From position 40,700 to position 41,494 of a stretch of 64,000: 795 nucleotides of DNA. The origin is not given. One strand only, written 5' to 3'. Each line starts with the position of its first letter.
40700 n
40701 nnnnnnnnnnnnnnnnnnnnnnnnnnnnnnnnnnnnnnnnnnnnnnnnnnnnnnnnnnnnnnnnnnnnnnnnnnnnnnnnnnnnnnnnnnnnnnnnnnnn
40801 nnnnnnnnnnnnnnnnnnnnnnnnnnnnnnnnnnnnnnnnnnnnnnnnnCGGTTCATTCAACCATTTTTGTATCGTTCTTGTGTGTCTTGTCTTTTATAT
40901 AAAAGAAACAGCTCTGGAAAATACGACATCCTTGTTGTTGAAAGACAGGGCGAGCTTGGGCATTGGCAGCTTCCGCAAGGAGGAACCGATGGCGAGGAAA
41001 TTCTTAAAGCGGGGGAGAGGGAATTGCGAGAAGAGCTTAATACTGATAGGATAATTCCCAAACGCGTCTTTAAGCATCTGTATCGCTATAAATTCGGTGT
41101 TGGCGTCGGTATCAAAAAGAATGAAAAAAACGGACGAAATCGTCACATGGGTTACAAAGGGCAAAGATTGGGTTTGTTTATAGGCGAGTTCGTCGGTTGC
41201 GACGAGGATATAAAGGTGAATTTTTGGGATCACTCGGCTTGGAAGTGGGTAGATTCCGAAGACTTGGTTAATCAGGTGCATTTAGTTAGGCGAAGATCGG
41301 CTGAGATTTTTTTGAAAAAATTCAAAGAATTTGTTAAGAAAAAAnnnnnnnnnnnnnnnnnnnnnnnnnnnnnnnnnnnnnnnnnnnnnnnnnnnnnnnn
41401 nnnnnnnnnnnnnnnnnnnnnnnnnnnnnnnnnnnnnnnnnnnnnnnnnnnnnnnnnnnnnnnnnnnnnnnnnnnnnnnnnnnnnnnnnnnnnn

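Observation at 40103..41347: WecB/TagA (GT26) glycosyltransferase fused to a NUDIX hydrolase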

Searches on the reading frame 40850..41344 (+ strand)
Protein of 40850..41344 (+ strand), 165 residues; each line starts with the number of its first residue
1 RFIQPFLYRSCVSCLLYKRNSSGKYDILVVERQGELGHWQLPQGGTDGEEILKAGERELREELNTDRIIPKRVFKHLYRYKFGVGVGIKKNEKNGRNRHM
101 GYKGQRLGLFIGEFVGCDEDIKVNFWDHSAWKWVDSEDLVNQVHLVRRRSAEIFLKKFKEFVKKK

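Call 25: search_protein_representatives(protein=window:40850-41344:+)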
Query: 165 residues. Proteins with E-value up to 0.001 (for the whole library): 385; up to 1e-10: 57; up to 1e-30: 19. The best 150 are listed.
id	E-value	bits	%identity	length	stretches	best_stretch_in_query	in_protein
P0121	1.1e-57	211.2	61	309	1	1-165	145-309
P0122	5.0e-53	196.0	58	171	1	1-165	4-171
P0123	1.1e-44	168.9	60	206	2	1-86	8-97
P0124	3.7e-44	167.1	52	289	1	1-159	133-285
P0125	1.0e-42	162.5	51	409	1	1-161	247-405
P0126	1.6e-42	161.8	48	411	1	1-164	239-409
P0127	6.2e-42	159.9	47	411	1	1-163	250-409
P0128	1.6e-41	158.6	50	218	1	1-162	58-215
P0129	1.9e-39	151.8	48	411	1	1-162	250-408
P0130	2.4e-38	148.2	47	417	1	2-161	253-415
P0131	2.2e-36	141.8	52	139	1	30-161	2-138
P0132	4.2e-36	140.9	40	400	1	1-165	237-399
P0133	3.7e-35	137.8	54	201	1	29-159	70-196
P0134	1.5e-34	135.9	48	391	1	1-158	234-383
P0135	1.0e-33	133.1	46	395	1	1-160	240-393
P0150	9.3e-17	77.9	35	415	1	11-158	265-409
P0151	2.4e-16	76.6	36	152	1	24-163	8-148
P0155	2.3e-14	70.1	41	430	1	11-153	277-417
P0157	7.6e-14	68.4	38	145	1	16-156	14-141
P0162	8.7e-13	65.0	38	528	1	26-155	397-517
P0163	1.2e-12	64.6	34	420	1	12-160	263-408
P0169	1.5e-11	61.0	37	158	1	6-161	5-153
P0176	4.9e-11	59.3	38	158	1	2-152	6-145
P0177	9.8e-11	58.3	36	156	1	7-152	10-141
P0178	1.5e-10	57.7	34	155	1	4-142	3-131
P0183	5.1e-10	56.0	36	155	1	7-143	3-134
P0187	1.0e-09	55.0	38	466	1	8-142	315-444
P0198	7.2e-09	52.2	31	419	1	2-163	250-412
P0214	3.1e-08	50.2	30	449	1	35-163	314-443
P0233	1.5e-07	48.0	32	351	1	23-157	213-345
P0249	3.2e-07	46.9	34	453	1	8-161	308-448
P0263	1.3e-06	44.9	31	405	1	8-156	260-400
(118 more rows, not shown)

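Call 26: search_protein_families(library=pfam, proteins=[P0150, P0155, P0162, P0163, P0187, P0198, P0214, P0233, P0249, P0263], max_evalue=0.001)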
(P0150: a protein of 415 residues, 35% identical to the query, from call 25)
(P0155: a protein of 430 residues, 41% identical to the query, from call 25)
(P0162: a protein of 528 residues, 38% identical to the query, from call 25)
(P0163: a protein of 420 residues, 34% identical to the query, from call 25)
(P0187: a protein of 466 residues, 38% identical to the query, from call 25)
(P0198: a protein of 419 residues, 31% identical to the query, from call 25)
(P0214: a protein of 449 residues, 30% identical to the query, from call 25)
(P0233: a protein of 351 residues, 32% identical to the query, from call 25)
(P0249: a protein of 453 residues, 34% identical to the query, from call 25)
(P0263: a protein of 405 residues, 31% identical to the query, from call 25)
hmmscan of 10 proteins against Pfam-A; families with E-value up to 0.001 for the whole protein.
P0150 (415 aa): 2 families
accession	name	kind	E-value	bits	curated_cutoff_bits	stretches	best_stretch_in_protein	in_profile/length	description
PF03808.19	Glyco_tran_WecG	-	1.4e-45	155.6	27.4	1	58-239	1-167/168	Glycosyl transferase WecG/TagA/CpsF family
PF00293.34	NUDIX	-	2.8e-21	76.4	21.1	1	264-401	4-130/134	NUDIX domain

P0155 (430 aa): 2 families
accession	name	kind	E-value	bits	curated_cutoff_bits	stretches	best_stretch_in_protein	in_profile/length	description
PF03808.19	Glyco_tran_WecG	-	8.6e-55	185.5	27.4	1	62-238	2-168/168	Glycosyl transferase WecG/TagA/CpsF family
PF00293.34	NUDIX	-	3.5e-19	69.6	21.1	1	288-412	6-128/134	NUDIX domain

P0162 (528 aa): 2 families
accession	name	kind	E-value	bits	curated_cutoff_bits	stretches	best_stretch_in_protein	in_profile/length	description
PF03808.19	Glyco_tran_WecG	-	5.5e-53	179.7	27.4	2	228-326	72-167/168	Glycosyl transferase WecG/TagA/CpsF family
PF00293.34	NUDIX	-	2.4e-18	66.9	21.1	1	396-511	15-129/134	NUDIX domain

P0163 (420 aa): 3 families
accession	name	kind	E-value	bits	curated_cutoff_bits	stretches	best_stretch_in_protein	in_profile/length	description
PF03808.19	Glyco_tran_WecG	-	3.4e-42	144.5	27.4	1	58-236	1-167/168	Glycosyl transferase WecG/TagA/CpsF family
PF00293.34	NUDIX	-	8.7e-20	71.5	21.1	1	260-397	3-129/134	NUDIX domain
PF14815.12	NUDIX_4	-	0.00026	21.2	35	1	263-315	2-54/113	NUDIX domain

P0187 (466 aa): 2 families
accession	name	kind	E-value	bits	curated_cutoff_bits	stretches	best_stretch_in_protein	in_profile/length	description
PF00293.34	NUDIX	-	1.6e-20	73.9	21.1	1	315-442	2-120/134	NUDIX domain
PF04748.18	Polysacc_deac_2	-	1.9e-12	47.2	27.5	1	136-267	22-154/212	Divergent polysaccharide deacetylase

P0198 (419 aa): 3 families
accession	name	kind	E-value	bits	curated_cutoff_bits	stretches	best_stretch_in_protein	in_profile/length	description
PF03808.19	Glyco_tran_WecG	-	7.9e-52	175.9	27.4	1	66-234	1-167/168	Glycosyl transferase WecG/TagA/CpsF family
PF00293.34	NUDIX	-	2.4e-15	57.1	21.1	1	256-397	2-128/134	NUDIX domain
PF14815.12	NUDIX_4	-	0.0007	19.8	35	0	271-331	9-65/113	NUDIX domain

P0214 (449 aa): 2 families
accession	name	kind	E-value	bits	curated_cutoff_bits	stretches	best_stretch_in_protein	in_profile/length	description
PF03808.19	Glyco_tran_WecG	-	2.1e-45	155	27.4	1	104-257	12-168/168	Glycosyl transferase WecG/TagA/CpsF family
PF00293.34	NUDIX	-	6.6e-15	55.7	21.1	1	278-422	2-119/134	NUDIX domain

P0233 (351 aa): 3 families
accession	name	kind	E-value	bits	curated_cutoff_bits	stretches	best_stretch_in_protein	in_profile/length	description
PF00293.34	NUDIX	-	5.5e-19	69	21.1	1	202-337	2-129/134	NUDIX domain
PF02834.22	LigT_PEase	-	1.3e-14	54.6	23.3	2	30-104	4-83/87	LigT like Phosphoesterase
PF13563.12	2_5_RNA_ligase2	-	2.5e-11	44.3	27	1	48-177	17-149/152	2'-5' RNA ligase superfamily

P0249 (453 aa): 2 families
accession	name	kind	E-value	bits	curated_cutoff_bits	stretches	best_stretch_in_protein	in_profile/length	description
PF01112.23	Asparaginase_2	-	9.9e-95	317.6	27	1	5-289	2-302/309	Asparaginase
PF00293.34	NUDIX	-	4.8e-21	75.6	21.1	1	307-429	1-123/134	NUDIX domain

P0263 (405 aa): 3 families
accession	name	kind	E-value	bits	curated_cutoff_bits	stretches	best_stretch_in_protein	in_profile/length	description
PF03808.19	Glyco_tran_WecG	-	1.7e-37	129.3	27.4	1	63-240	2-167/168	Glycosyl transferase WecG/TagA/CpsF family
PF00293.34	NUDIX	-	2.3e-17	63.7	21.1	1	259-384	1-119/134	NUDIX domain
PF14815.12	NUDIX_4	-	0.00013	22.2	35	1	267-332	4-66/113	NUDIX domain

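Call 27: search_protein_families(library=ncbifam, proteins=[P0151, P0157, P0169, P0176, P0177, P0178, P0183, P0122, window:40850-41344:+], max_evalue=0.001)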
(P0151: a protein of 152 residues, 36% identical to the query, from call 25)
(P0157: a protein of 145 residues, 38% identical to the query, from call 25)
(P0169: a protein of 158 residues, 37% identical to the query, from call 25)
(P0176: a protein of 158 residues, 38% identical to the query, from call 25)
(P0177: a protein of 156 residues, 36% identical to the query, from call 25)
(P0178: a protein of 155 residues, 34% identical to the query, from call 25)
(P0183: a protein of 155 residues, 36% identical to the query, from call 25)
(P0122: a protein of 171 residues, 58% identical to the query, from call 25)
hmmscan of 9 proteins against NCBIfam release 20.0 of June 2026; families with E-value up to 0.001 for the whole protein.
P0151 (152 aa): 16 families
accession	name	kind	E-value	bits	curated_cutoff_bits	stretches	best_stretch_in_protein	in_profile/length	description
NF001938.0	PRK00714.1-5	equivalog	1.6e-22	79.7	116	1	11-136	27-159/172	RNA pyrophosphohydrolase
NF001935.0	PRK00714.1-2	equivalog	4.3e-21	75.2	259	1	4-149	15-157/183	RNA pyrophosphohydrolase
NF001937.0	PRK00714.1-4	equivalog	2.5e-18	66.2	139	1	4-149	15-157/161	RNA pyrophosphohydrolase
NF001934.0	PRK00714.1-1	equivalog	2.8e-15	56.2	241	1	4-132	15-134/176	RNA pyrophosphohydrolase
NF001936.0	PRK00714.1-3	equivalog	4e-15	56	118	1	8-143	22-149/155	RNA pyrophosphohydrolase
NF006961.0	PRK09438.1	equivalog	1.9e-11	43.6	103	1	4-126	15-131/151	dihydroneopterin triphosphate diphosphatase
NF006530.0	PRK08999.1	equivalog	1.7e-07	30.6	245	1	2-92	11-97/315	Nudix family hydrolase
TIGR00586.1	mutt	equivalog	1.8e-07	31.3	97.9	1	1-54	9-65/129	8-oxo-dGTP diphosphatase MutT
NF008044.0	PRK10776.1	equivalog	4.2e-06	26.7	148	1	2-53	9-63/130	8-oxo-dGTP diphosphatase MutT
NF012016.0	PRK15472.1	equivalog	1e-05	25.3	95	1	20-126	30-124/141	nucleoside triphosphatase NudI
NF011963.0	PRK15434.1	subfamily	1.9e-05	24.4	146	1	11-126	31-136/159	GDP-mannose mannosyl hydrolase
NF052459.1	OxoGTPPhMutT1Mycb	equivalog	8.3e-05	21.8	475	1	16-59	24-65/292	8-oxo-(d)GTP phosphatase MutT1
NF007834.0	PRK10546.1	equivalog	8.5e-05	22.4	156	1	1-52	7-61/135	pyrimidine (deoxy)nucleoside triphosphate diphosphatase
NF041652.1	Nud_hyd_Dein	equivalog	0.00042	20.6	200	1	4-51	20-73/152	Nudix hydrolase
NF008736.0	PRK11762.1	equivalog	0.00054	19.5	169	1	19-52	72-105/186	ADP compounds hydrolase NudE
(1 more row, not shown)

P0157 (145 aa): 19 families
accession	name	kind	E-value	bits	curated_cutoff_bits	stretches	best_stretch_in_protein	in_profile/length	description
NF001938.0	PRK00714.1-5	equivalog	2.3e-29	102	116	1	4-142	10-165/172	RNA pyrophosphohydrolase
NF001936.0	PRK00714.1-3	equivalog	8.9e-27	93.9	118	1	3-140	3-146/155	RNA pyrophosphohydrolase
NF001937.0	PRK00714.1-4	equivalog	4.4e-23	81.7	139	1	5-143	6-151/161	RNA pyrophosphohydrolase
NF001935.0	PRK00714.1-2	equivalog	2.4e-21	76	259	1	5-143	6-151/183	RNA pyrophosphohydrolase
NF001934.0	PRK00714.1-1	equivalog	2.5e-20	72.6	241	1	5-143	6-151/176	RNA pyrophosphohydrolase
TIGR00586.1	mutt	equivalog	2.3e-10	40.6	97.9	1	11-63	9-63/129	8-oxo-dGTP diphosphatase MutT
NF006530.0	PRK08999.1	equivalog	2.5e-10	39.9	245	1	10-77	9-78/315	Nudix family hydrolase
NF006961.0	PRK09438.1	equivalog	1.8e-09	37.2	103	1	13-129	14-134/151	dihydroneopterin triphosphate diphosphatase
NF012016.0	PRK15472.1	equivalog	1.2e-08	34.8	95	1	14-124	10-122/141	nucleoside triphosphatase NudI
NF001299.0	PRK00241.1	equivalog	2.2e-07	30.6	158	1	4-61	132-188/263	NAD(+) diphosphatase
NF008044.0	PRK10776.1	equivalog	2.3e-07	30.7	148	1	11-65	8-64/130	8-oxo-dGTP diphosphatase MutT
NF002995.0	PRK03759.1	equivalog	1.3e-06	28.2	127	1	14-128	42-154/185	isopentenyl-diphosphate Delta-isomerase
NF007834.0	PRK10546.1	equivalog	1.5e-06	28.1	156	1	11-62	7-60/135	pyrimidine (deoxy)nucleoside triphosphate diphosphatase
NF008736.0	PRK11762.1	equivalog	6.4e-06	25.8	169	1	15-67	55-111/186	ADP compounds hydrolase NudE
NF003785.0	PRK05379.1-1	equivalog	1.6e-05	24.3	418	1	6-131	199-327/347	bifunctional nicotinamide-nucleotide adenylyltransferase/Nudix hydroxylase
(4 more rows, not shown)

P0169 (158 aa): 13 families
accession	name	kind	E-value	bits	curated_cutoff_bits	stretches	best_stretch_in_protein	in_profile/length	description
NF001938.0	PRK00714.1-5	equivalog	9.7e-56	187.8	116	1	4-154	9-170/172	RNA pyrophosphohydrolase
NF001937.0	PRK00714.1-4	equivalog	1.4e-39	135.3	139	1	3-153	3-154/161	RNA pyrophosphohydrolase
NF001935.0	PRK00714.1-2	equivalog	7.4e-38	129.9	259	1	5-150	5-151/183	RNA pyrophosphohydrolase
NF001936.0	PRK00714.1-3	equivalog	8.7e-38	129.6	118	1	6-152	5-151/155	RNA pyrophosphohydrolase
NF001934.0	PRK00714.1-1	equivalog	1.5e-35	122.2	241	1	3-151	3-152/176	RNA pyrophosphohydrolase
NF012016.0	PRK15472.1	equivalog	2.8e-12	46.5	95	1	23-133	22-124/141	nucleoside triphosphatase NudI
NF006961.0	PRK09438.1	equivalog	2.7e-09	36.6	103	1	11-135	11-133/151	dihydroneopterin triphosphate diphosphatase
NF006530.0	PRK08999.1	equivalog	3.9e-08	32.7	245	1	17-62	16-63/315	Nudix family hydrolase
TIGR00586.1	mutt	equivalog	2.4e-06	27.6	97.9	1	15-63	12-63/129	8-oxo-dGTP diphosphatase MutT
NF008044.0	PRK10776.1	equivalog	3.9e-05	23.5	148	1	29-63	28-62/130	8-oxo-dGTP diphosphatase MutT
NF007834.0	PRK10546.1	equivalog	8.3e-05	22.4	156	1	28-61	26-59/135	pyrimidine (deoxy)nucleoside triphosphate diphosphatase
NF041652.1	Nud_hyd_Dein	equivalog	0.00019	21.7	200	1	11-61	16-72/152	Nudix hydrolase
NF008736.0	PRK11762.1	equivalog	0.00038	20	169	1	35-63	77-105/186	ADP compounds hydrolase NudE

P0176 (158 aa): 14 families
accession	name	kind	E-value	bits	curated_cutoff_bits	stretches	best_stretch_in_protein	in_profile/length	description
NF001938.0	PRK00714.1-5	equivalog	3e-27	95.1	116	1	10-143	10-158/172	RNA pyrophosphohydrolase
NF001936.0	PRK00714.1-3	equivalog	3.5e-25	88.7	118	1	12-154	6-152/155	RNA pyrophosphohydrolase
NF001935.0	PRK00714.1-2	equivalog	1.1e-20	73.9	259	1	12-148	7-148/183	RNA pyrophosphohydrolase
NF001937.0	PRK00714.1-4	equivalog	6.6e-19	68.1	139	1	12-148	7-148/161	RNA pyrophosphohydrolase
NF001934.0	PRK00714.1-1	equivalog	7.8e-19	67.8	241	1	12-130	7-130/176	RNA pyrophosphohydrolase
NF006530.0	PRK08999.1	equivalog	1.3e-08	34.3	245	1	16-83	9-78/315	Nudix family hydrolase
NF012016.0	PRK15472.1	equivalog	2e-08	34.1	95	1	38-137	31-128/141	nucleoside triphosphatase NudI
TIGR00586.1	mutt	equivalog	4e-07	30.1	97.9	1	17-74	9-68/129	8-oxo-dGTP diphosphatase MutT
NF008044.0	PRK10776.1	equivalog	5.6e-06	26.3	148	1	17-76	8-69/130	8-oxo-dGTP diphosphatase MutT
TIGR02705.1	nudix_YtkD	equivalog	9.2e-06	25.3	154.4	1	15-72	25-79/156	RNA deprotection pyrophosphohydrolase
NF007834.0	PRK10546.1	equivalog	3.7e-05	23.6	156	1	16-68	6-60/135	pyrimidine (deoxy)nucleoside triphosphate diphosphatase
NF006961.0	PRK09438.1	equivalog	0.0001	21.8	103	1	15-130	10-127/151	dihydroneopterin triphosphate diphosphatase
NF008736.0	PRK11762.1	equivalog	0.00018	21.1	169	1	24-72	58-108/186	ADP compounds hydrolase NudE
NF001299.0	PRK00241.1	equivalog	0.00097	18.7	158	0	16-97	138-214/263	NAD(+) diphosphatase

P0177 (156 aa): 17 families
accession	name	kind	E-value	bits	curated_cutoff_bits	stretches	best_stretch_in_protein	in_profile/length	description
NF001936.0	PRK00714.1-3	equivalog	7.2e-33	113.6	118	1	9-149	4-151/155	RNA pyrophosphohydrolase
NF001938.0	PRK00714.1-5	equivalog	1.3e-31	109.2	116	1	3-150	4-169/172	RNA pyrophosphohydrolase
NF001937.0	PRK00714.1-4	equivalog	5e-24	84.8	139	1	10-150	6-154/161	RNA pyrophosphohydrolase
NF001935.0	PRK00714.1-2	equivalog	1.2e-22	80.3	259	1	11-150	7-154/183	RNA pyrophosphohydrolase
NF001934.0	PRK00714.1-1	equivalog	2.1e-20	72.9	241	1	10-147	6-151/176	RNA pyrophosphohydrolase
NF006961.0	PRK09438.1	equivalog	1.8e-12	46.9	103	1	7-131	3-132/151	dihydroneopterin triphosphate diphosphatase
TIGR00586.1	mutt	equivalog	8.9e-11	41.9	97.9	1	12-66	5-62/129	8-oxo-dGTP diphosphatase MutT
NF006530.0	PRK08999.1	equivalog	2.8e-10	39.8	245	1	16-66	10-63/315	Nudix family hydrolase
NF007834.0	PRK10546.1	equivalog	5.1e-10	39.3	156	1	15-124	6-105/135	pyrimidine (deoxy)nucleoside triphosphate diphosphatase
NF008044.0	PRK10776.1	equivalog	1.9e-09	37.5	148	1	17-67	9-62/130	8-oxo-dGTP diphosphatase MutT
NF012016.0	PRK15472.1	equivalog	1.8e-08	34.2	95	1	18-130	9-124/141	nucleoside triphosphatase NudI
NF041652.1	Nud_hyd_Dein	equivalog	6.5e-07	29.7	200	1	13-65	14-72/152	Nudix hydrolase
NF003788.0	PRK05379.1-5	equivalog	1.4e-06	27.8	354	1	17-134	218-335/351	bifunctional nicotinamide-nucleotide adenylyltransferase/Nudix hydroxylase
NF003787.0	PRK05379.1-4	equivalog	6.5e-06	25.3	449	1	15-141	211-333/346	bifunctional nicotinamide-nucleotide adenylyltransferase/Nudix hydroxylase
NF003785.0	PRK05379.1-1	equivalog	4.1e-05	22.9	418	1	15-146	206-338/347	bifunctional nicotinamide-nucleotide adenylyltransferase/Nudix hydroxylase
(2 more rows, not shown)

P0178 (155 aa): 12 families
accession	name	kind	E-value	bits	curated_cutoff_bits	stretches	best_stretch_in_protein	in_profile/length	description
NF001938.0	PRK00714.1-5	equivalog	8.9e-20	70.7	116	1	5-131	10-150/172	RNA pyrophosphohydrolase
NF001937.0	PRK00714.1-4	equivalog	4.2e-17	62.2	139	1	3-123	3-127/161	RNA pyrophosphohydrolase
NF001936.0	PRK00714.1-3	equivalog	6.1e-17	61.9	118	1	4-138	3-141/155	RNA pyrophosphohydrolase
NF001934.0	PRK00714.1-1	equivalog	6.2e-13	48.5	241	1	3-124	3-128/176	RNA pyrophosphohydrolase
NF001935.0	PRK00714.1-2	equivalog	8.8e-11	41.6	259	1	4-111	4-112/183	RNA pyrophosphohydrolase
NF003785.0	PRK05379.1-1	equivalog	4.2e-06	26.2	418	1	12-154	207-344/347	bifunctional nicotinamide-nucleotide adenylyltransferase/Nudix hydroxylase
NF006961.0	PRK09438.1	equivalog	4.1e-05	23.1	103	1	9-62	9-63/151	dihydroneopterin triphosphate diphosphatase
NF002995.0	PRK03759.1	equivalog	6.3e-05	22.7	127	1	41-135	74-157/185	isopentenyl-diphosphate Delta-isomerase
NF006530.0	PRK08999.1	equivalog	0.00018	20.6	245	1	11-75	10-77/315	Nudix family hydrolase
NF008044.0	PRK10776.1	equivalog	0.00023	21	148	0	11-80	8-77/130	8-oxo-dGTP diphosphatase MutT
NF001299.0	PRK00241.1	equivalog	0.00036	20.1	158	0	14-60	141-188/263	NAD(+) diphosphatase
NF012016.0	PRK15472.1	equivalog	0.00053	19.7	95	1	29-132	29-126/141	nucleoside triphosphatase NudI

P0183 (155 aa): 16 families
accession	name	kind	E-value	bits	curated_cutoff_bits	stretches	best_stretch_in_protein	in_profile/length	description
NF001938.0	PRK00714.1-5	equivalog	6e-44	149.4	116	1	2-152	10-169/172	RNA pyrophosphohydrolase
NF001936.0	PRK00714.1-3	equivalog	2.7e-33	115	118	1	4-150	6-150/155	RNA pyrophosphohydrolase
NF001935.0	PRK00714.1-2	equivalog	1.7e-30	105.9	259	1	4-151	7-153/183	RNA pyrophosphohydrolase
NF001937.0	PRK00714.1-4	equivalog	2.2e-29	102.1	139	1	4-151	7-153/161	RNA pyrophosphohydrolase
NF001934.0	PRK00714.1-1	equivalog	5.2e-24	84.6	241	1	4-152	7-154/176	RNA pyrophosphohydrolase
NF041652.1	Nud_hyd_Dein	equivalog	3.5e-09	37.1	200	1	20-65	35-82/152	Nudix hydrolase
NF006961.0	PRK09438.1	equivalog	2.5e-08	33.5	103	1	13-135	17-134/151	dihydroneopterin triphosphate diphosphatase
NF006530.0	PRK08999.1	equivalog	1e-07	31.3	245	1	8-73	10-78/315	Nudix family hydrolase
NF008044.0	PRK10776.1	equivalog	1.3e-06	28.3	148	1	7-77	7-78/130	8-oxo-dGTP diphosphatase MutT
TIGR02705.1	nudix_YtkD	equivalog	2.5e-05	23.9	154.4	1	30-63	47-82/156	RNA deprotection pyrophosphohydrolase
NF052459.1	OxoGTPPhMutT1Mycb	equivalog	6.6e-05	22.1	475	1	29-79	30-78/292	8-oxo-(d)GTP phosphatase MutT1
NF008736.0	PRK11762.1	equivalog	0.00011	21.7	169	1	31-61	77-107/186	ADP compounds hydrolase NudE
NF012016.0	PRK15472.1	equivalog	0.00018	21.3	95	1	21-127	24-119/141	nucleoside triphosphatase NudI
TIGR00586.1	mutt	equivalog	0.00025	21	97.9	1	8-74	9-76/129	8-oxo-dGTP diphosphatase MutT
NF007834.0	PRK10546.1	equivalog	0.00038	20.3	156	1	21-60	20-62/135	pyrimidine (deoxy)nucleoside triphosphate diphosphatase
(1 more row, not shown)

P0122 (171 aa): 9 families
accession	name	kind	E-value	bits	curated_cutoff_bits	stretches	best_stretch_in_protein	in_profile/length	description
NF001938.0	PRK00714.1-5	equivalog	2e-24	85.9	116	1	11-169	12-171/172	RNA pyrophosphohydrolase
NF001936.0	PRK00714.1-3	equivalog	8.2e-20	71.2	118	1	11-166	6-151/155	RNA pyrophosphohydrolase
NF001937.0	PRK00714.1-4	equivalog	3e-14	53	139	1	33-170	21-157/161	RNA pyrophosphohydrolase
NF001935.0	PRK00714.1-2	equivalog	1.2e-12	47.7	259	1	44-170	31-157/183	RNA pyrophosphohydrolase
NF006961.0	PRK09438.1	equivalog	4.6e-09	35.9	103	1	32-159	20-143/151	dihydroneopterin triphosphate diphosphatase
NF001934.0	PRK00714.1-1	equivalog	2.3e-08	33.6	241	1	32-168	20-155/176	RNA pyrophosphohydrolase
NF012016.0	PRK15472.1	equivalog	1.1e-05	25.1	95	1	15-90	6-76/141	nucleoside triphosphatase NudI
NF006530.0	PRK08999.1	equivalog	2e-05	23.8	245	1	39-80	28-69/315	Nudix family hydrolase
NF003786.0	PRK05379.1-2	equivalog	0.00064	19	397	1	33-71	230-270/354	bifunctional nicotinamide-nucleotide adenylyltransferase/Nudix hydroxylase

window:40850-41344:+ (165 aa): 7 families
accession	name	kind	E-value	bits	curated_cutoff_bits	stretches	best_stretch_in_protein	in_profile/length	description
NF001938.0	PRK00714.1-5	equivalog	1.9e-16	59.9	116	1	7-163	11-171/172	RNA pyrophosphohydrolase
NF001936.0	PRK00714.1-3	equivalog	6.9e-11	42.3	118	1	8-160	6-151/155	RNA pyrophosphohydrolase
NF001937.0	PRK00714.1-4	equivalog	5.5e-09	35.8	139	1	8-164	7-157/161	RNA pyrophosphohydrolase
NF001935.0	PRK00714.1-2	equivalog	3.2e-07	30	259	1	37-164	31-157/183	RNA pyrophosphohydrolase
NF006961.0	PRK09438.1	equivalog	6e-06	25.8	103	1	24-67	19-63/151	dihydroneopterin triphosphate diphosphatase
NF001934.0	PRK00714.1-1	equivalog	6e-05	22.5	241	1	26-162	21-152/176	RNA pyrophosphohydrolase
NF012016.0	PRK15472.1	equivalog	0.00065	19.4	95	0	30-141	24-124/141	nucleoside triphosphatase NudI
